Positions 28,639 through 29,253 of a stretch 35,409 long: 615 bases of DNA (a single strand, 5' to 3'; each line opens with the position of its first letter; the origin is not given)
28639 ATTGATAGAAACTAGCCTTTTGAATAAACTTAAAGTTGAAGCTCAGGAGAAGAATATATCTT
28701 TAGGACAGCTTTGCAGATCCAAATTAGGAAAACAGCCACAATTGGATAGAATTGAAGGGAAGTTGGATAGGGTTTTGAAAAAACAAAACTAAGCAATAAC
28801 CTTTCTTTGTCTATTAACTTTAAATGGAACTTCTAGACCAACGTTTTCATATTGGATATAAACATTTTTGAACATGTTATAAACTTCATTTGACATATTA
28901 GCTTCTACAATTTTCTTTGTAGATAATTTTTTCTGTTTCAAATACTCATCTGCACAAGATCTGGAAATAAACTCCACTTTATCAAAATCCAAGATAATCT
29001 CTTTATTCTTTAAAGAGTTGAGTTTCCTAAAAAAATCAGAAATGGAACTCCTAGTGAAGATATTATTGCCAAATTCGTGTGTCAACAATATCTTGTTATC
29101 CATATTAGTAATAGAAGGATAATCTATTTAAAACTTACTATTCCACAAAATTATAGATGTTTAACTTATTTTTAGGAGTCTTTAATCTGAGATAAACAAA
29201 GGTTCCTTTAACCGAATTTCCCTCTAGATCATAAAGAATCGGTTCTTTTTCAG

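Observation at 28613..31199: Integrase-linked GHKL ATPase + STAS-like (DUF4325-like) gene pair on an archaeal integrated element: candidate undescribed partner-switch or defence module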

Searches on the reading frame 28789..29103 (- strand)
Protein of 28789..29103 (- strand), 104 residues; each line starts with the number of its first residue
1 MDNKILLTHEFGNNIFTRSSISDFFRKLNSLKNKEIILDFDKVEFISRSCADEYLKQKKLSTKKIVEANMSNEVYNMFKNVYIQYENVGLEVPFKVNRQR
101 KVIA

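Call 4: search_protein_families(library=pfam, proteins=[window:28789-29103:-], max_evalue=1)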
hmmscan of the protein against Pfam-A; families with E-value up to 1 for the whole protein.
window:28789-29103:- (104 aa): 1 family
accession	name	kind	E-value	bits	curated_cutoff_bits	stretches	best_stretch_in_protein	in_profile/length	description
PF14213.11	DUF4325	-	0.00051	20.1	23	1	28-55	9-38/64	STAS-like domain of unknown function (DUF4325)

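Call 5: search_protein_families(library=padloc, proteins=[window:28789-29103:-], max_evalue=1)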
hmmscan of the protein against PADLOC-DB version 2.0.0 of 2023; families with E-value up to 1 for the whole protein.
window:28789-29103:- (104 aa): 1 family
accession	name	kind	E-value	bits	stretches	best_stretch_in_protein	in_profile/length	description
PDLC04445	PDC-M13C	-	0.02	13.1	1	49-82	10-43/70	-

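Call 6: search_protein_families(library=ncbifam, proteins=[window:28789-29103:-], max_evalue=1)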
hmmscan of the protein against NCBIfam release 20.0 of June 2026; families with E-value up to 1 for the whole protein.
window:28789-29103:- (104 aa): 2 families
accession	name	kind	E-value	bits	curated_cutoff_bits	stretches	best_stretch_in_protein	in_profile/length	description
NF006258.0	PRK08406.1-2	equivalog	0.038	14.4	243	1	48-102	49-103/142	transcription elongation factor NusA-like protein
NF008416.0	PRK11242.1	equivalog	0.078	12.3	277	1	29-79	185-233/300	transcriptional regulator CynR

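Call 16: find_homologous_proteins(query=window:28789-29103:-)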
Query window:28789-29103:- (104 aa): 99 proteins with E <= 0.001 among 102 candidates.
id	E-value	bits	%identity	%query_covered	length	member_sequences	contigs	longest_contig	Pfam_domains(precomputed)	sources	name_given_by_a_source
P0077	2.0e-59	215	100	100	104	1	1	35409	-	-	-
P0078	2.1e-40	155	69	99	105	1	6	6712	-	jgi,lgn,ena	-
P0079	6.1e-40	153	72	99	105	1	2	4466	-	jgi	-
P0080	1.0e-35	140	73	90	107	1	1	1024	-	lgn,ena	-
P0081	9.6e-35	137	68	92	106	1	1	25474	-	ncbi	-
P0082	5.8e-33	131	68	92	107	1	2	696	-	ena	-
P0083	1.3e-31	127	61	100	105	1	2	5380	-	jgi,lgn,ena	-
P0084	1.4e-31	126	64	99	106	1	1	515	-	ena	-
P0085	6.8e-31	124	67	90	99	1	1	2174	-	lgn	-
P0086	8.3e-31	124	67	92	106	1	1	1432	-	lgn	-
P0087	4.6e-30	122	67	92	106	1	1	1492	-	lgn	-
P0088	5.3e-30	121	63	92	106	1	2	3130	-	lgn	-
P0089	6.3e-30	121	67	88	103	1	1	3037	-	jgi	jgi:hypothetical protein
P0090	1.2e-29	120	62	99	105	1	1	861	-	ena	-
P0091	1.3e-29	120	61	100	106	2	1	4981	-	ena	-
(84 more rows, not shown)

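Call 22: search_protein_families(library=pfam, alignment_id=A2, max_evalue=0.1)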
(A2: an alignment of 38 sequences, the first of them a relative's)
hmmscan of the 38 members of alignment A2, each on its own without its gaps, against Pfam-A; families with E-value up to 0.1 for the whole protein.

A. member 1, P0077 (104 aa): 1 family
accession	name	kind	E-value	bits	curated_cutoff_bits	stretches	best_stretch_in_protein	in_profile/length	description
PF14213.11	DUF4325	-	0.00051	20.1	23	1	28-55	9-38/64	STAS-like domain of unknown function (DUF4325)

B. families by the number of members that match (of 38 scanned): 24 families
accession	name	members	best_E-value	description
PF14213.11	DUF4325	26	0.00016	STAS-like domain of unknown function (DUF4325)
PF10223.15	Menorin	4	0.018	Menorin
PF01740.26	STAS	3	0.0088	STAS domain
PF10994.13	DUF2817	3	0.038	Protein of unknown function (DUF2817)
PF02919.20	Topoisom_I_N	1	0.0021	Eukaryotic DNA topoisomerase I, DNA binding fragment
PF08354.15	Fas1-AflB-like_hel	1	0.011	Fatty acid synthase subunit beta/Fas1-like, helical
PF08357.16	SEFIR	1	0.014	SEFIR domain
PF08172.17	CASP_C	1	0.022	CASP C terminal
PF17929.6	TetR_C_34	1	0.03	Tetracyclin repressor-like, C-terminal domain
PF25622.1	Phi29_MCP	1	0.032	Phi29-like phage major capsid protein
PF01326.24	PPDK_N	1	0.035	Pyruvate phosphate dikinase, AMP/ATP-binding domain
PF04777.18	Evr1_Alr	1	0.036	Erv1 / Alr family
PF01201.27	Ribosomal_S8e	1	0.037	Ribosomal protein S8e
PF20219.3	DUF6579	1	0.038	Family of unknown function (DUF6579)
PF14919.11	MTBP_mid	1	0.044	MDM2-binding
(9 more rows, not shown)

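Call 53: search_solved_structures(query=A2, max_evalue=10, show_alignments=3)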
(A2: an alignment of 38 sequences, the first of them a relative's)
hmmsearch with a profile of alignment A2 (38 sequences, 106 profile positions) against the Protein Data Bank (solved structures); distinct sequences matched with E-value up to 10: 7.
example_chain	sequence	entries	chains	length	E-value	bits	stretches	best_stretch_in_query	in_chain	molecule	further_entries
7qca_LT0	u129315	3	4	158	0.001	22.2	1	17-79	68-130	60s ribosomal protein L21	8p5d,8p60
9h3g_Ia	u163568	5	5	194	0.0079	19.4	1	27-65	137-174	Large ribosomal subunit protein uL6z/uL6y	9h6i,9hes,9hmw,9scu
5an9_B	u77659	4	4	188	0.2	14.8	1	5-56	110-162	60S RIBOSOMAL PROTEIN L9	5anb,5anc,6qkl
9z7o_A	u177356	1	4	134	0.59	13.3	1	3-45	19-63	Escherichia VapS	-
9bh5_CH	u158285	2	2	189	0.69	13.1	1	4-51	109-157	Large ribosomal subunit protein uL6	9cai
8jiv_CH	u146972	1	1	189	1.2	12.4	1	30-51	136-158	Ribosomal protein L6 alpha-beta domain-containing protein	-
8ip8_FA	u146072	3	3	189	1.2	12.3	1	31-51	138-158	60S ribosomal protein uL6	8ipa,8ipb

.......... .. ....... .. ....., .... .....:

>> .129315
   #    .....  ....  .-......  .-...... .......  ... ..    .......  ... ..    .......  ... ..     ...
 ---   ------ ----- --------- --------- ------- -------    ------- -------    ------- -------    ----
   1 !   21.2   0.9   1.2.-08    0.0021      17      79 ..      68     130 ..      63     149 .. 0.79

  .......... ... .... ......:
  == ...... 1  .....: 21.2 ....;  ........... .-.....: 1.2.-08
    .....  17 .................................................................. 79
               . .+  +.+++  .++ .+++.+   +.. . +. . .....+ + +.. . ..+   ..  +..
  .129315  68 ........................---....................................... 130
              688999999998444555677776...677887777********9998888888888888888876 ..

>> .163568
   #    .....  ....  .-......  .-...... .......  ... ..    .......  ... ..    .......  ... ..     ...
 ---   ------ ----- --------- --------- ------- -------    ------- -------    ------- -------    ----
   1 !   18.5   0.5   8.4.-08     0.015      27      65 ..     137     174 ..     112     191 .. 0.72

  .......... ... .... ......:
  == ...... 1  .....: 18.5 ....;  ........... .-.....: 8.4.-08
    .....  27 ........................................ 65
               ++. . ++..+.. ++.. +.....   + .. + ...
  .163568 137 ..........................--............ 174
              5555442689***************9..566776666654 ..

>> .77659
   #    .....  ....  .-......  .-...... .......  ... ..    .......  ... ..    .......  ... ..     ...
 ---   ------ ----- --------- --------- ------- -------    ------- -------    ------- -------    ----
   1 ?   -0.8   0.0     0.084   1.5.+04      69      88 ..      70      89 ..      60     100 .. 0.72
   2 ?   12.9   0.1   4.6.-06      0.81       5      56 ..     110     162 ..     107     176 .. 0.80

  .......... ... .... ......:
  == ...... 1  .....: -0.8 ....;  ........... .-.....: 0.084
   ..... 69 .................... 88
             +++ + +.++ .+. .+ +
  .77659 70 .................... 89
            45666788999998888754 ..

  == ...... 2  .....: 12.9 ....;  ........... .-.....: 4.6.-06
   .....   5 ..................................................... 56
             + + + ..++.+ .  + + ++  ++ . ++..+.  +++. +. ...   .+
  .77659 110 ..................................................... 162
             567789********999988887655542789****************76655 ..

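Call 54: predict_structure(alignment_id=A2)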
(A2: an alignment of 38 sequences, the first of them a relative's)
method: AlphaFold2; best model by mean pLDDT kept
length: 104 residues; sequences in the alignment: 38
mean_pLDDT: 87.8   pTM: 0.78
mean pLDDT of the five models: 87.8, 84.6, 84.2, 83.2, 81.7
residues with pLDDT >= 90: 77; 70-90: 9; 50-70: 18; < 50: 0
segments of 3 or more residues with pLDDT < 50: none
pLDDT, mean of each block of 10 residues (from residue 1): 86 94 94 93 96 94 93 95 82 63 60
secondary structure, 60 per line:
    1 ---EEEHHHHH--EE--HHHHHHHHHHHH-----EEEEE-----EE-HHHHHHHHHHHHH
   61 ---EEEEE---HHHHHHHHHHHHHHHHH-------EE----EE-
elements in order: E4-6 H7-11 H18-29 E35-39 H48-60 E64-68 H72-88

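Call 57: fold_search(model_id=the predicted structure, library=pdb)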
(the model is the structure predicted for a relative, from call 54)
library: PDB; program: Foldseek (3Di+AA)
matches with E <= 10: 1327; with E <= 0.001: 0
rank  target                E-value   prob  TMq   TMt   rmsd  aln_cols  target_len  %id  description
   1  7ch1_A                2.6e-03  1.00  0.42  0.09   7.1        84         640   20  The overall structure of SLC26A9 (released 2020-08-26)
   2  1vc1_A                1.5e-02  1.00  0.57  0.55   3.0        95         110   16  Crystal structure of the TM1442 protein from Thermotoga maritima, a homolog of the Bacillus subtilis general stress re (released 2004-09-28)
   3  9ikv_A                3.2e-02  0.99  0.49  0.11   2.7        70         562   13  human SLC26A7 with iodide (released 2025-07-02)
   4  3llo                  3.2e-02  0.98  0.48  0.39   4.1        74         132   22  Crystal structure of the STAS domain of motor protein prestin (anion transporter SLC26A5) (released 2010-05-26)
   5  6jhk_B                3.7e-02  0.99  0.53  0.49   4.1        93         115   14  Crystal Structure of Bacillus subtilis RsbS (released 2019-09-11)
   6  8sgw_C                3.7e-02  0.96  0.41  0.08   5.7        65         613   15  Pendrin in complex with chloride (released 2024-02-07)
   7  5ezb_A                3.9e-02  0.99  0.50  0.39   3.3        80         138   16  Chicken prestin STAS domain (released 2015-12-16)
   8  5eus                  4.4e-02  0.97  0.44  0.37   4.8        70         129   18  Rat prestin STAS domain in complex with bromide (released 2015-12-16)
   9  7xlm_A                5.7e-02  0.97  0.48  0.10   4.7        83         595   10  Human diastrophic dysplasia sulfate transporter SLC26A2 (released 2023-03-15)
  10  8yd0_K                6.4e-02  0.93  0.40  0.24   5.2        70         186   16  CryoEM structure of M. tuberculosis ClpXP1P2 complex bound to bortezomib (released 2025-03-19)
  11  7lhv_A                6.9e-02  0.96  0.51  0.11   5.1        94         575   16  Structure of Arabidopsis thaliana sulfate transporter AtSULTR4;1 (released 2021-08-11)
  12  7uvr_F                7.3e-02  0.85  0.42  0.27  10.3       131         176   11  Crystal structure of human ClpP protease in complex with TR-65 (released 2023-01-11)
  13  6iw7_J                7.8e-02  0.91  0.39  0.23   5.3        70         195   16  structural insights into Mycobacterium tuberculosis ClpP1P2 inhibition by Cediranib: implications for developing antim (released 2020-01-01)
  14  7wk1_A                7.8e-02  0.82  0.44  0.08  11.2        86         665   13  Mouse Pendrin bound chloride in inward state (released 2023-04-12)
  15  7vp9_K                7.8e-02  0.80  0.41  0.26   9.3       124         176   11  Crystal structure of human ClpP in complex with ZG111 (released 2022-06-08)
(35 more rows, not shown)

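Call 92: find_related_loci(query=A2, collection=viral_contigs, flank=6000)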
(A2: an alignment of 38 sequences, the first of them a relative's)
Query A2 (104 aa) in viral_contigs; peptide patterns used: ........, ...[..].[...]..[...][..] (x = any residue, [..] = any of these).
7 stretches matched a pattern, but none encodes a relative of the query by tblastn (E <= 1e-3).
